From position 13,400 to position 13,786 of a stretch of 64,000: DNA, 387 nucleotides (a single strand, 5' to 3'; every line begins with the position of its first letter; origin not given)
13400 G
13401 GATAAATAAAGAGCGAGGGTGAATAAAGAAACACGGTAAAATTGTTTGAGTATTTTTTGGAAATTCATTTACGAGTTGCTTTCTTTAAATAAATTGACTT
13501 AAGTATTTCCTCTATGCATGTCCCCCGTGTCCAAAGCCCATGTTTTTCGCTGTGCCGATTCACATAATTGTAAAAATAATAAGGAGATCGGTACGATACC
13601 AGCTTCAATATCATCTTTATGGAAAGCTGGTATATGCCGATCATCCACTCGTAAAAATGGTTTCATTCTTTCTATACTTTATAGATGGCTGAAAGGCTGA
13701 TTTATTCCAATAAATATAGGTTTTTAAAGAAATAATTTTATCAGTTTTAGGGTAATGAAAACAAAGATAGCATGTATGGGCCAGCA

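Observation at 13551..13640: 'S' elements: a family of ~75-90-nt two-hairpin intergenic repeats with compensatory stem substitutions and a strand-specific G.U pair in all nine copies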

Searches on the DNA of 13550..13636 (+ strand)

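Call 26: build_rna_model(alignment_id=A2, structure=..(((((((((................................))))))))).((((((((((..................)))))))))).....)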
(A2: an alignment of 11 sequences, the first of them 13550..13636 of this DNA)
Model R1 built from alignment A2 (11 sequences, 96 columns); structure: as given.
model positions 81; base pairs 19; branch points 1; effective number of sequences 2.05; information 0.7 bits per position. Calibrated on 0.2 Mb of random sequence (short: E-values are rough).
structure used (alignment columns):
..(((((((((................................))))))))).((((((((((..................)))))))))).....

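Call 27: search_with_rna_model(model_id=R1, source=window, filters=off, max_evalue=10)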
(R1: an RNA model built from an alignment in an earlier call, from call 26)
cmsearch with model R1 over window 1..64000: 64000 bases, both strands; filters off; matches with E-value up to 10: 28.
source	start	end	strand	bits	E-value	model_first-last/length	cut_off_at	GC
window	36947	37026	-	96.6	2.9e-21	1-81/81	no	0.41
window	26754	26833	+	92.3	3.1e-20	1-81/81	no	0.38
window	24386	24466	-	89.8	1.3e-19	1-81/81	no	0.4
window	53244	53326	+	82.9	5.6e-18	1-81/81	no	0.4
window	13550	13635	+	82.6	6.8e-18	1-81/81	no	0.35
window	15675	15754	-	80.5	2.2e-17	1-81/81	no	0.43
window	15675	15754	+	69.3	1.1e-14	1-81/81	no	0.43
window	36947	37026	+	68.5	1.8e-14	1-81/81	no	0.41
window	26754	26833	-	63.2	3.3e-13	1-81/81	no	0.38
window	24386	24466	+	59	3.4e-12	1-81/81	no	0.4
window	53244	53326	-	55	3.2e-11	1-81/81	no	0.4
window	13550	13635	-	52.8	1.1e-10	1-81/81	no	0.35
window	15358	15447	-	41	7.6e-08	1-81/81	no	0.58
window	18738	18827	-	41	7.6e-08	1-81/81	no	0.58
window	24097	24186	-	41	7.6e-08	1-81/81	no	0.58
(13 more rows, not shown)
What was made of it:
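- Checked: The three R1 modules are real relatives (41 bits each, call 27) and lie on the - strand. Every copy also matches the model on its opposite strand at 53-69 bits (call 27).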

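Call 28: search_with_rna_model(model_id=R1, sources=[L121, L123, L124, L125, L126, L127, L128, L129, L130, L131, L132, L133, L134, L135, L136, L137, L138, L139, L140, L141, L142, L143, L144, L145, L146, L147, L148, L149, L150, L151, L152, L153, L154, L155, L156, L157, L158, L159, L160, L161, L162, L163, L164, L165, L166, L167, L168, L169, L170, L171, L172, L173, L174, L175, L176, L177, L178, L179, L180, L181, L182, L183, L184, L185, L186, L187, L188, L189, L190, L191, L192, L193, L194, L195, L196, L197, L198, L199, L200, L201, L202, L203, L204, L205, L206, L207, L208, L209, L210, L211, L212, L213, L214, L215, L216, L217, L218, L219, L220, L221], max_evalue=0.001, make_alignment=true)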
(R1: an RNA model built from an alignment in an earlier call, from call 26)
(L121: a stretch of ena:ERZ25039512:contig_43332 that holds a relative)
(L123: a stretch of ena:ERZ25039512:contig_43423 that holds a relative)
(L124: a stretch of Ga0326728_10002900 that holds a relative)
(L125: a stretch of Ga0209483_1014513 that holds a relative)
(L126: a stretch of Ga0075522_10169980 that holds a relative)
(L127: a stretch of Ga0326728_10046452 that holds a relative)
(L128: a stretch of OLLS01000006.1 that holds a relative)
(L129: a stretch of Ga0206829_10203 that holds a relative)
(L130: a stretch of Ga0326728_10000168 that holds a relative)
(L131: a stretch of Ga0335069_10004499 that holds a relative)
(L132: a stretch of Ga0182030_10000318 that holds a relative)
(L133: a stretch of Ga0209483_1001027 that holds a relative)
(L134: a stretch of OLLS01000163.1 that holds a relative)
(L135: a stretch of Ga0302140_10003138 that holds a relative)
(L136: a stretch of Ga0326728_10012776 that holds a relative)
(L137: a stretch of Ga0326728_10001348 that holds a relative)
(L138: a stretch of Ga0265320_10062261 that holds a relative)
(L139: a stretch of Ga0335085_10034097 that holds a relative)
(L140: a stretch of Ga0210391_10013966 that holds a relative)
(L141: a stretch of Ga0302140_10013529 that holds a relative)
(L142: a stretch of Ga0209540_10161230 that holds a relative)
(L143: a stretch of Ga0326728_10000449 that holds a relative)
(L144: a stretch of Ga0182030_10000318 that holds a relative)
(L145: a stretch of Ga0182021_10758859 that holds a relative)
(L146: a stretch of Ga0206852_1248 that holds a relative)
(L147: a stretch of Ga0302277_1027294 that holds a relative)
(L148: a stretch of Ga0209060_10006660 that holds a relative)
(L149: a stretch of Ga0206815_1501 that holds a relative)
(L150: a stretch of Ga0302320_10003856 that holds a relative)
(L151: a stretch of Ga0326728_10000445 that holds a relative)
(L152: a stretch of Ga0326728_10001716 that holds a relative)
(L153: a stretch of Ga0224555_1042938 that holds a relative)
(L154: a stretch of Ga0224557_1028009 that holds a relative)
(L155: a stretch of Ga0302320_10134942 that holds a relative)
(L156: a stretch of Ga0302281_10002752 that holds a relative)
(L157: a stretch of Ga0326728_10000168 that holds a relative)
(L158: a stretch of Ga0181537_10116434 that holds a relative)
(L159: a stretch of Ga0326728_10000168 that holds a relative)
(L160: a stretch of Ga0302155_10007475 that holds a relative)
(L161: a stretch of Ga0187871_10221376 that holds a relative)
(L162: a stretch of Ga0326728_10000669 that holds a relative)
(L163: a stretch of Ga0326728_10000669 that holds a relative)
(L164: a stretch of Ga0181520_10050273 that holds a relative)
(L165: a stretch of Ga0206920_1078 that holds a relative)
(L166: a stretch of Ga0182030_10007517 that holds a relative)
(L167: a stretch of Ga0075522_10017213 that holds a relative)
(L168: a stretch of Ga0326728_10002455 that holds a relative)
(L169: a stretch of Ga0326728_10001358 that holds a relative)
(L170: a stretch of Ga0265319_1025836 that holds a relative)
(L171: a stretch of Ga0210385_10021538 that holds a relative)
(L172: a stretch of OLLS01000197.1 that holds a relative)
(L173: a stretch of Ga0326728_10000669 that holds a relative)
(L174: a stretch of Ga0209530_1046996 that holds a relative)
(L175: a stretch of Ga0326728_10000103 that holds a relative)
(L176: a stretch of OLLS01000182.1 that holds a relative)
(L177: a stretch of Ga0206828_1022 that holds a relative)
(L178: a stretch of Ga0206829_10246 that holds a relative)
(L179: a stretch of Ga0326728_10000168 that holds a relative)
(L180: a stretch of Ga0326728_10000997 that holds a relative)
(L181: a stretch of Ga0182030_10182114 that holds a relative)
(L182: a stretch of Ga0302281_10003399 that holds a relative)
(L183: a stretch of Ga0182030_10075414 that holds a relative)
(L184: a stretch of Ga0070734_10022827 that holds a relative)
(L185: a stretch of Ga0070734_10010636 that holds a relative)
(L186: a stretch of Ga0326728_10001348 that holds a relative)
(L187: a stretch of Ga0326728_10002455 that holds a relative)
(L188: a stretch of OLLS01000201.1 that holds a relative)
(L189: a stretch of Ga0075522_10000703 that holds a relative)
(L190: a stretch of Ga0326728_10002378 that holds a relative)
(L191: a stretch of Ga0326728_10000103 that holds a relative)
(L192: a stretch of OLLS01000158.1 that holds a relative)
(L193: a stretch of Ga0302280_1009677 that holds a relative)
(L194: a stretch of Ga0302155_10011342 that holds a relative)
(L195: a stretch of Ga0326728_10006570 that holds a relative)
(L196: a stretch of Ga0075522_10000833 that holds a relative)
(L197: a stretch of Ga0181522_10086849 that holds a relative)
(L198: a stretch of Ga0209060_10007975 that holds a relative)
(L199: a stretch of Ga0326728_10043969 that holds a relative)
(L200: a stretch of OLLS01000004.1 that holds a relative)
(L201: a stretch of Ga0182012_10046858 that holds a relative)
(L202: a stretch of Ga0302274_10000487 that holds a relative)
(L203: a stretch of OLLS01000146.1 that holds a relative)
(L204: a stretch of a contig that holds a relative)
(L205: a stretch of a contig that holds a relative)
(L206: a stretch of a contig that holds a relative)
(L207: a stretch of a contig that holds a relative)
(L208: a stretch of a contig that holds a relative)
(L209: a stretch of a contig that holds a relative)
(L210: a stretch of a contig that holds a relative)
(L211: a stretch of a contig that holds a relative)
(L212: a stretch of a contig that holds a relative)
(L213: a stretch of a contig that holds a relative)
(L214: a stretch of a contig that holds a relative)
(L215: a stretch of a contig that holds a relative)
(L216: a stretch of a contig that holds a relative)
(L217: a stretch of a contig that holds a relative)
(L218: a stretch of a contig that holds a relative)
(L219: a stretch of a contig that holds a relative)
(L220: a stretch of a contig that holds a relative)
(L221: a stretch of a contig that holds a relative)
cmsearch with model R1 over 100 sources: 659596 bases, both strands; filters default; matches with E-value up to 0.001: 268.
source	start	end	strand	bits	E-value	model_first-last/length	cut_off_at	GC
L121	4668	4747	+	95.1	6.7e-20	1-81/81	no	0.41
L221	2443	2522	-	94.6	8.9e-20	1-81/81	no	0.39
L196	1558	1639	-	92.8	2.5e-19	1-81/81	no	0.37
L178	2593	2674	+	92.7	2.6e-19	1-81/81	no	0.38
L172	366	447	+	92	3.8e-19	1-81/81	no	0.39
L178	17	98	-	90.9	7e-19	1-81/81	no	0.39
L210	2930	3010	+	90.8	7.2e-19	1-81/81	no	0.37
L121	17463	17542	-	90.3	9.6e-19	1-81/81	no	0.41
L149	3169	3250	+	89.7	1.4e-18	1-81/81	no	0.4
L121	4264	4351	+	89.4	1.6e-18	1-81/81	no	0.36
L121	14974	15061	-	89.2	1.7e-18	1-81/81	no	0.38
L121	17581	17668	-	89.2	1.7e-18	1-81/81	no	0.38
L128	11326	11405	+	88.7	2.4e-18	1-81/81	no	0.36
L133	2574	2653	-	88.7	2.4e-18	1-81/81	no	0.36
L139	5889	5969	-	87.4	4.8e-18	1-81/81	no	0.43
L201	1846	1927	-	87.3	5e-18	1-81/81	no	0.38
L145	895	974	-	87.2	5.4e-18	1-81/81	no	0.45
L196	642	723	+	87.2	5.4e-18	1-81/81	no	0.38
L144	5792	5871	+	87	6e-18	1-81/81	no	0.39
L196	3530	3611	-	86.8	6.7e-18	1-81/81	no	0.37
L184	2980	3060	-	86.3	8.8e-18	1-81/81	no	0.43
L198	5690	5770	-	86.3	8.8e-18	1-81/81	no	0.43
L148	7511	7591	+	86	1.1e-17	1-81/81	no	0.47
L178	1233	1314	+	84.6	2.3e-17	1-81/81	no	0.38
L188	636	715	+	84.3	2.7e-17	1-81/81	no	0.4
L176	3958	4040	+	83.8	3.7e-17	1-81/81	no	0.36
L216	4639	4719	+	83.6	4e-17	1-81/81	no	0.44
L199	2785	2864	-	83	5.6e-17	1-81/81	no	0.43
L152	780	861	-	81.9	1e-16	1-81/81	no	0.43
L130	7692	7771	-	81.7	1.1e-16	1-81/81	no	0.43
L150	5446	5529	-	81.3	1.4e-16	1-81/81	no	0.38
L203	7114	7194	-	81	1.7e-16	1-81/81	no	0.37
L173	5030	5112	+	80.3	2.5e-16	1-81/81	no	0.39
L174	1049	1130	+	79.4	4.2e-16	1-81/81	no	0.4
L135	6479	6560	-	79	5.2e-16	1-81/81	no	0.4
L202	2121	2202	+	79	5.2e-16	1-81/81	no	0.4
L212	6597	6678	+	79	5.2e-16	1-81/81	no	0.4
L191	8848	8930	+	78.5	6.7e-16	1-81/81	no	0.39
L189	634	718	+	78.5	6.7e-16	1-81/81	no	0.4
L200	2904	2988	+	78.5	6.7e-16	1-81/81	no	0.4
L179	3507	3589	+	78.4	7.1e-16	1-81/81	no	0.4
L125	1928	2007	-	77.4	1.2e-15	1-81/81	no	0.38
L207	471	550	+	77.4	1.2e-15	1-81/81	no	0.38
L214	4271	4352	+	76.9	1.7e-15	1-81/81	no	0.39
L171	1567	1650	-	76.3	2.3e-15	1-81/81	no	0.43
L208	111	191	-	75.9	2.9e-15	1-81/81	no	0.43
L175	2290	2370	-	75.8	3.1e-15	1-81/81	no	0.37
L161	498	579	-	75.8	3.1e-15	1-81/81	no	0.4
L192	6014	6094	-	75.8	3.2e-15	1-81/81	no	0.46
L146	2724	2808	-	75.4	3.9e-15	1-81/81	no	0.34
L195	1065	1146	-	75.3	4e-15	1-81/81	no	0.43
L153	1179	1259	+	75.1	4.7e-15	1-81/81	no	0.43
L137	480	563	+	74.8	5.2e-15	1-81/81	no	0.4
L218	9460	9541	-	74.4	6.8e-15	1-81/81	no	0.43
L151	369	454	-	74.4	6.8e-15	1-81/81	no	0.42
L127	1582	1665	-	74.3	7.1e-15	1-81/81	no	0.33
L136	652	737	-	74.2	7.5e-15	1-81/81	no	0.4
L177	8717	8798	+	73.9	8.9e-15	1-81/81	no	0.33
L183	3005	3089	+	73.9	9e-15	1-81/81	no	0.44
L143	2173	2257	-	73.7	1e-14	1-81/81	no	0.38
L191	4115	4200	+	73.5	1.1e-14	1-81/81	no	0.42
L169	2449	2530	-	73.2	1.3e-14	1-81/81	no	0.37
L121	13276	13355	+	72.9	1.6e-14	1-81/81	no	0.41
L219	4911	4989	-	72.6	1.8e-14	1-81/81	no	0.42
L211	11472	11556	-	72.3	2.2e-14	1-81/81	no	0.38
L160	1189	1269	-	72.1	2.4e-14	1-81/81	no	0.44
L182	326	406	+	72.1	2.4e-14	1-81/81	no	0.44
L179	3334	3419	+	71.9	2.7e-14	1-81/81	no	0.38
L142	461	542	+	71.7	2.9e-14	1-81/81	no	0.46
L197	42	125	+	71.6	3.1e-14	1-81/81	no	0.39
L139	5889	5969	+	71.5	3.4e-14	1-81/81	no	0.43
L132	7937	8018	+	71.3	3.9e-14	1-81/81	no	0.39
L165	1195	1278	-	71.2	4.1e-14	1-81/81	no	0.38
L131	9623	9703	-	70.9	4.7e-14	1-81/81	no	0.43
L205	3042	3126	-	70.9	4.7e-14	1-81/81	no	0.39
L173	414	493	-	70.8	5e-14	1-81/81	no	0.43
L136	9821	9906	-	70.5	5.9e-14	1-81/81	no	0.41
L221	2443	2522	+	70.5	6e-14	1-81/81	no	0.39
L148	7511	7591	-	70.3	6.7e-14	1-81/81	no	0.47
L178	2593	2674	-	69.4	1.1e-13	1-81/81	no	0.38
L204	525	605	-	69.3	1.1e-13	1-81/81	no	0.41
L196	1558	1639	+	69.3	1.2e-13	1-81/81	no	0.37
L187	5632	5716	+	69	1.4e-13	1-81/81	no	0.36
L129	11661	11741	+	68.9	1.4e-13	1-81/81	no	0.42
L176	3958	4040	-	68.7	1.6e-13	1-81/81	no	0.36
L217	11181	11262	-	68.4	1.9e-13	1-81/81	no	0.34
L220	1158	1239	-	68.4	1.9e-13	1-81/81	no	0.44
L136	1013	1096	-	68.3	2e-13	1-81/81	no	0.4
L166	1272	1350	+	68.2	2.1e-13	1-81/81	no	0.44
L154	2094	2176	-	68.2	2.2e-13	1-81/81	no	0.35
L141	551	633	-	68.1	2.2e-13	1-81/81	no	0.37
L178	17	98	+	67.9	2.5e-13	1-81/81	no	0.39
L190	2148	2234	-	67.6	2.9e-13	1-81/81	no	0.32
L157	5912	5991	-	67.4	3.3e-13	1-81/81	no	0.43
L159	2873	2958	-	67.3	3.5e-13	1-81/81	no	0.43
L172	366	447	-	67.2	3.6e-13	1-81/81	no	0.39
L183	2603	2682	+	67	4e-13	1-81/81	no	0.44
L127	1785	1869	+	66.9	4.4e-13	1-81/81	no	0.35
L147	2919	3036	+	66.9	4.4e-13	1-81/81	no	0.37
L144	5792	5871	-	66.5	5.4e-13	1-81/81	no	0.39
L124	2687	2767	+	66.5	5.5e-13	1-81/81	no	0.38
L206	1165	1242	+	66.4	5.9e-13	1-81/81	no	0.44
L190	2893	2977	-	66.3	6e-13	1-81/81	no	0.4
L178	1233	1314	-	65.9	7.5e-13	1-81/81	no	0.38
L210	2930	3010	-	65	1.2e-12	1-81/81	no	0.37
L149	3169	3250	-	65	1.2e-12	1-81/81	no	0.4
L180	1318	1400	-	64.9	1.3e-12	1-81/81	no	0.37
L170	1749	1829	+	64.7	1.4e-12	1-81/81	no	0.37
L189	634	718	-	64.4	1.8e-12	1-81/81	no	0.4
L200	2904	2988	-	64.4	1.8e-12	1-81/81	no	0.4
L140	5803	5891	+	64.2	2e-12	1-81/81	no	0.38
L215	1165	1253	+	64.2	2e-12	1-81/81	no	0.38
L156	12021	12100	+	64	2.2e-12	1-81/81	no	0.41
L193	3332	3411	+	64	2.2e-12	1-81/81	no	0.41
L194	2737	2816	+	64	2.2e-12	1-81/81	no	0.41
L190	3013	3095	-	63.5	2.9e-12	1-81/81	no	0.39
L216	4639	4719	-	63.2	3.4e-12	1-81/81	no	0.44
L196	642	723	-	63.2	3.4e-12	1-81/81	no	0.38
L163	1746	1831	-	63.1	3.5e-12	1-81/81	no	0.43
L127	1582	1665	+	62.9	4e-12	1-81/81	no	0.33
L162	3991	4075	+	62.4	5.3e-12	1-81/81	no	0.41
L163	3708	3790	-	62.3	5.5e-12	1-81/81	no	0.4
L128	11326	11405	-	62.2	6e-12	1-81/81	no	0.36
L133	2574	2653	+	62.2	6e-12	1-81/81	no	0.36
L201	1846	1927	+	62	6.7e-12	1-81/81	no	0.38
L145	895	974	+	61.7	8e-12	1-81/81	no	0.45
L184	2980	3060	+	61.6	8.4e-12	1-81/81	no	0.43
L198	5690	5770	+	61.6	8.4e-12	1-81/81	no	0.43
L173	5030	5112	-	61.3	9.8e-12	1-81/81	no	0.39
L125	1928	2007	+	61.1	1.1e-11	1-81/81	no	0.38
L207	471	550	-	61.1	1.1e-11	1-81/81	no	0.38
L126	1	72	-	61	1.2e-11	1-72/81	3'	0.42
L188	636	715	-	60.9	1.2e-11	1-81/81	no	0.4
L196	3530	3611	+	60.8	1.3e-11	1-81/81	no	0.37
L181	1093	1172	-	60.8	1.3e-11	1-81/81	no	0.49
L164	2662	2755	+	60.7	1.3e-11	1-81/81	no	0.41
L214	4271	4352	-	60.1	1.9e-11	1-81/81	no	0.39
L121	4668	4747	-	60.1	2e-11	1-81/81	no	0.41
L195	615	698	-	59.9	2.1e-11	1-81/81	no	0.42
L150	5446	5529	+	59.9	2.1e-11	1-81/81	no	0.38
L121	17463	17542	+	59.8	2.3e-11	1-81/81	no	0.41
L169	2449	2530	+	59.8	2.3e-11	1-81/81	no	0.37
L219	4911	4989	+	59.2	3.2e-11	1-81/81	no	0.42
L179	3507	3589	-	58.7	4.2e-11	1-81/81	no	0.4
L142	461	542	-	58.3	5.1e-11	1-81/81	no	0.46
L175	2290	2370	+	58.3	5.2e-11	1-81/81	no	0.37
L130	7692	7771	+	57.4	8.8e-11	1-81/81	no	0.43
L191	8848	8930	-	57.3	9e-11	1-81/81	no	0.39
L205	3363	3443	-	56.2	1.7e-10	1-81/81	no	0.42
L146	2724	2808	+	56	1.9e-10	1-81/81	no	0.34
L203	7114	7194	+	55.7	2.2e-10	1-81/81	no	0.37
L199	2785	2864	+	55.6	2.3e-10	1-81/81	no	0.43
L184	2877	2965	-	55.6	2.3e-10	1-81/81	no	0.43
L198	5587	5675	-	55.6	2.3e-10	1-81/81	no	0.43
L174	1049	1130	-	55.6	2.4e-10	1-81/81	no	0.4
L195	1065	1146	+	55.2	3e-10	1-81/81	no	0.43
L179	3334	3419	-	54.8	3.7e-10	1-81/81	no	0.38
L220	1158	1239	+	54.7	3.8e-10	1-81/81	no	0.44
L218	3715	3797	+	54.7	3.8e-10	1-81/81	no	0.37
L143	2173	2257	+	54.5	4.3e-10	1-81/81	no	0.38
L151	369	454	+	54.2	5.1e-10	1-81/81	no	0.42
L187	5632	5716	-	54.1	5.3e-10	1-81/81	no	0.36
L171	1567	1650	+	54.1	5.3e-10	1-81/81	no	0.43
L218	9460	9541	+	54.1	5.5e-10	1-81/81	no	0.43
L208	111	191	+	54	5.6e-10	1-81/81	no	0.43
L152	518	606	+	53.3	8.4e-10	1-81/81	no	0.38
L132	7937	8018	-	53.3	8.6e-10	1-81/81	no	0.39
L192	6014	6094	+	52.9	1.1e-09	1-81/81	no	0.46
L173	414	493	+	52.8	1.1e-09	1-81/81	no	0.43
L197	42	125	-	52.8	1.1e-09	1-81/81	no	0.39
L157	5912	5991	+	52.7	1.1e-09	1-81/81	no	0.43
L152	780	861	+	52.6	1.2e-09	1-81/81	no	0.43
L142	571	671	-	52.6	1.3e-09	1-81/81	no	0.44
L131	9623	9703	+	52.4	1.4e-09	1-81/81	no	0.43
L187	2910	2994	+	52.3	1.4e-09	1-81/81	no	0.34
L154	2094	2176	+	52.2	1.6e-09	1-81/81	no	0.35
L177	8717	8798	-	52.1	1.7e-09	1-81/81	no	0.33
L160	1189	1269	+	51.7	2e-09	1-81/81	no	0.44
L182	326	406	-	51.7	2e-09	1-81/81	no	0.44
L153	1179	1259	-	51.7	2.1e-09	1-81/81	no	0.43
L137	480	563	-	51.6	2.2e-09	1-81/81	no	0.4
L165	1195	1278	+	51.5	2.3e-09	1-81/81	no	0.38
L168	1909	1973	+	51.2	2.6e-09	1-67/81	3'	0.29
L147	2919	3036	-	51.2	2.6e-09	1-81/81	no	0.37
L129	11661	11741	-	50.6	3.7e-09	1-81/81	no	0.42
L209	1040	1127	+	50.2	4.6e-09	1-81/81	no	0.48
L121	13276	13355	-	50.1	4.9e-09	1-81/81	no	0.41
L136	652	737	+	50.1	5e-09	1-81/81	no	0.4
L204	525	605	+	49.5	7e-09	1-81/81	no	0.41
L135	6479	6560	+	49.4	7.4e-09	1-81/81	no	0.4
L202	2121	2202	-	49.4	7.4e-09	1-81/81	no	0.4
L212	6597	6678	-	49.4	7.4e-09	1-81/81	no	0.4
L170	1749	1829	-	49.1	8.8e-09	1-81/81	no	0.37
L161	498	579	+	48.9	9.6e-09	1-81/81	no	0.4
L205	3042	3126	+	48.8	1e-08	1-81/81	no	0.39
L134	11861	11931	+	48.8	1e-08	1-81/81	no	0.34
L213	1706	1776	-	48.8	1e-08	1-81/81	no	0.34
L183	3005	3089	-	48.8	1e-08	1-81/81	no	0.44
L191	4115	4200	-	48.7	1.1e-08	1-81/81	no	0.42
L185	2106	2212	-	48.6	1.1e-08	1-81/81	no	0.49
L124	4965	5047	-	48.3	1.3e-08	1-81/81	no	0.39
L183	2603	2682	-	48.3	1.3e-08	1-81/81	no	0.44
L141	551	633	+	48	1.6e-08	1-81/81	no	0.37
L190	2893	2977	+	47.9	1.7e-08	1-81/81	no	0.4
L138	2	87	-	47.8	1.8e-08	1-81/81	no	0.47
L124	4965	5047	+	47.4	2.3e-08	1-81/81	no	0.39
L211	11472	11556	+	47.1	2.6e-08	1-81/81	no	0.38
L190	3013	3095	+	47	2.8e-08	1-81/81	no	0.39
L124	2687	2767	-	47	2.8e-08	1-81/81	no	0.38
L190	2148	2234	+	46.6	3.4e-08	1-81/81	no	0.32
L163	3708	3790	+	46.5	3.6e-08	1-81/81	no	0.4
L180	1318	1400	+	46.5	3.7e-08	1-81/81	no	0.37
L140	5803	5891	-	45.9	5.3e-08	1-81/81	no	0.38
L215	1165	1253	-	45.9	5.3e-08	1-81/81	no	0.38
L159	2873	2958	+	45.4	6.8e-08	1-81/81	no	0.43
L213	23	97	+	45.2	7.5e-08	1-81/81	no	0.45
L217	11181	11262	+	45.1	8.1e-08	1-81/81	no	0.34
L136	9821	9906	+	45.1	8.2e-08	1-81/81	no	0.41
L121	14974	15061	+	44.8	9.3e-08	1-81/81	no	0.38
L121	17581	17668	+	44.8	9.3e-08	1-81/81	no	0.38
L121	4264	4351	-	44.8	9.6e-08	1-81/81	no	0.36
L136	1013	1096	+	44.6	1e-07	1-81/81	no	0.4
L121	4524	4604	+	44.4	1.2e-07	1-81/81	no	0.46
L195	615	698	+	44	1.5e-07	1-81/81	no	0.42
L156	12021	12100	-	43.8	1.7e-07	1-81/81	no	0.41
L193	3332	3411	-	43.8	1.7e-07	1-81/81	no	0.41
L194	2737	2816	-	43.8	1.7e-07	1-81/81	no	0.41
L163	1746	1831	+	43.8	1.7e-07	1-81/81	no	0.43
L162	3991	4075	-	43.6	1.8e-07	1-81/81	no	0.41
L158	63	174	-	43.2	2.3e-07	1-81/81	no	0.46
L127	1785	1869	-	43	2.5e-07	1-81/81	no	0.35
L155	3086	3197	-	42.7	3e-07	1-81/81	no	0.46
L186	1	50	-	41.5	5.9e-07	1-49/81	3'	0.42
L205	3363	3443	+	41.1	7.3e-07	1-81/81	no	0.42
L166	1272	1350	-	41.1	7.3e-07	1-81/81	no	0.44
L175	2144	2229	-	40.8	8.8e-07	1-81/81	no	0.43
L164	2662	2755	-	40.6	9.6e-07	1-81/81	no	0.41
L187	2910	2994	-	40.1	1.3e-06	1-81/81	no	0.34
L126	1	72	+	39.8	1.5e-06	10-81/81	5'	0.42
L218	3715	3797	-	39.4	1.9e-06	1-81/81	no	0.37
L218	8208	8284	-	39.2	2.1e-06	1-81/81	no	0.42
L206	1165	1242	-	38.9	2.5e-06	1-81/81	no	0.44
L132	170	255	-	38.2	3.6e-06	1-81/81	no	0.45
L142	594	671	+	38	4.2e-06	1-81/81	no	0.4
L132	170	255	+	37.6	5.3e-06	1-81/81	no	0.45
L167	134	245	-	37.5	5.6e-06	1-81/81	no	0.46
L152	518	606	-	36.5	9.8e-06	1-81/81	no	0.38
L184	2877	2965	+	36.1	1.2e-05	1-81/81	no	0.43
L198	5587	5675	+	36.1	1.2e-05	1-81/81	no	0.43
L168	1909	1973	-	35.8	1.4e-05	15-81/81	5'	0.29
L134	11861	11940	-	34.9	2.3e-05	1-81/81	no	0.32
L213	1697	1776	+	34.9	2.3e-05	1-81/81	no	0.32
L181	1093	1172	+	34.7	2.6e-05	1-81/81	no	0.49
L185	2106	2212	+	34.4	3e-05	1-81/81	no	0.49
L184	842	931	+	34.2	3.4e-05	1-81/81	no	0.36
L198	3552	3641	+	34.2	3.4e-05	1-81/81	no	0.36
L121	15109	15209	-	34.2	3.5e-05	1-81/81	no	0.45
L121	17735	17835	-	34.2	3.5e-05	1-81/81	no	0.45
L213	23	97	-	34.2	3.5e-05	1-81/81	no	0.45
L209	1040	1127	-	34.2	3.5e-05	1-81/81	no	0.48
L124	7469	7577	+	33.2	5.9e-05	1-81/81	no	0.42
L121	19756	19808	+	33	6.7e-05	1-81/81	no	0.4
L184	842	931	-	32.9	7e-05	1-81/81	no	0.36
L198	3552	3641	-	32.9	7e-05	1-81/81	no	0.36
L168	1815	1892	+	32.5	8.9e-05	1-81/81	no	0.47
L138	2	87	+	29.9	0.00038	3-81/81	no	0.47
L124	7497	7577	-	29.6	0.00043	1-81/81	no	0.44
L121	19756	19826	-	29.5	0.00046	1-81/81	no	0.42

Alignment A3: 150 matches aligned to the model, 169 columns, each read 5' to 3' on its own strand. Consensus structure (alignment columns), stored with it:
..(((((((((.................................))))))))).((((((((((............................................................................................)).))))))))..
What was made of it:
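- There are 6 S plus 3 S-long in 64 kb and at least 8 hits in 21 kb of L121 (calls 27, 28).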
